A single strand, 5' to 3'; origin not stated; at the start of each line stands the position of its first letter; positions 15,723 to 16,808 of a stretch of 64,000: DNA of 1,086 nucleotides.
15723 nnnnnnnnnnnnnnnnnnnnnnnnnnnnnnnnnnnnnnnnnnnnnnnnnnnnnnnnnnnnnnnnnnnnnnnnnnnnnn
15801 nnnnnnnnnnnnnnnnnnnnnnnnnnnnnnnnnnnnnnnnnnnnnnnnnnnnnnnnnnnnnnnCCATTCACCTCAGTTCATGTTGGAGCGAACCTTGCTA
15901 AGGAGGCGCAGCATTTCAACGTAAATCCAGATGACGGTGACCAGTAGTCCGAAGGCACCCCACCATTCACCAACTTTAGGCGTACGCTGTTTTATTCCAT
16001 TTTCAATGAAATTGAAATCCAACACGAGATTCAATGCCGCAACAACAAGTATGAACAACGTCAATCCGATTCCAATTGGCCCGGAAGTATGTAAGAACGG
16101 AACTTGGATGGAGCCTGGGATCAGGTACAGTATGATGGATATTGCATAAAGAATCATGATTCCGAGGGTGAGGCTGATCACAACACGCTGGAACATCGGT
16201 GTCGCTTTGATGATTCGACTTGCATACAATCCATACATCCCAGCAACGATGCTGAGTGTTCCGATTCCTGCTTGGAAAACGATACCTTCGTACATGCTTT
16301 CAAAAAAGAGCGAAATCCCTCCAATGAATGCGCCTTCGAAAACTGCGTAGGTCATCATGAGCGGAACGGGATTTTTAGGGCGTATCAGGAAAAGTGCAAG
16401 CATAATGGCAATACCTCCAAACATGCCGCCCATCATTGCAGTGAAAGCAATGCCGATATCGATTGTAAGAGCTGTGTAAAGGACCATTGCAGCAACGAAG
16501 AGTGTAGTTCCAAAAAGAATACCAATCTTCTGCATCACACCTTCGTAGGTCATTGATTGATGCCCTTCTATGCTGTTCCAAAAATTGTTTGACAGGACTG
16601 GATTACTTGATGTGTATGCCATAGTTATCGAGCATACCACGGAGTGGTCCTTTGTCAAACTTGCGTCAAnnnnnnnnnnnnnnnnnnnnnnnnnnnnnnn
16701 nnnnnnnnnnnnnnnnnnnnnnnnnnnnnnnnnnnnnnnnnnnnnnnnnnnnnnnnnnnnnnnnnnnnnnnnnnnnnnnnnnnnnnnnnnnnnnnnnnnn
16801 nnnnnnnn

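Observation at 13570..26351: Minus-strand gene run coupling a giant extracellular PLD-type enzyme to an OB-fold surface protein, a permease and nucleoside catabolism: candidate extracellular-DNA scavenging locus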

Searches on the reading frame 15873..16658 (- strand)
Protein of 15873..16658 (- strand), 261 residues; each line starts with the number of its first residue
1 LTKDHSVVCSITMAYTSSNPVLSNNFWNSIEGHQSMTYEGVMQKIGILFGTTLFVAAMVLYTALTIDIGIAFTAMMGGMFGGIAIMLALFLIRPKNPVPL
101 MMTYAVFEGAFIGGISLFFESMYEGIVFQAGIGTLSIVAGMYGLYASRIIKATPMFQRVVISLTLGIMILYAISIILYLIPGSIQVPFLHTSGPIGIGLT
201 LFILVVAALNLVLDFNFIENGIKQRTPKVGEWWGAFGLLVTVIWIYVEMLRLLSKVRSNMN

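Call 3: search_protein_families(library=pfam, proteins=[window:15873-16658:-], max_evalue=0.01)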
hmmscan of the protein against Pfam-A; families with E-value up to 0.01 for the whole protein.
window:15873-16658:- (261 aa): 1 family
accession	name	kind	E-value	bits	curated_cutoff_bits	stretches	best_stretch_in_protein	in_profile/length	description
PF12811.12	BaxI_1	-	1.6e-61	208.4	26.2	1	19-257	1-232/233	Bax inhibitor 1 like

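Call 4: search_protein_families(library=ncbifam, proteins=[window:15873-16658:-], max_evalue=0.01)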
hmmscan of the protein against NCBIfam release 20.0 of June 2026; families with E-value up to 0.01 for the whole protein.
window:15873-16658:- (261 aa): 0 families
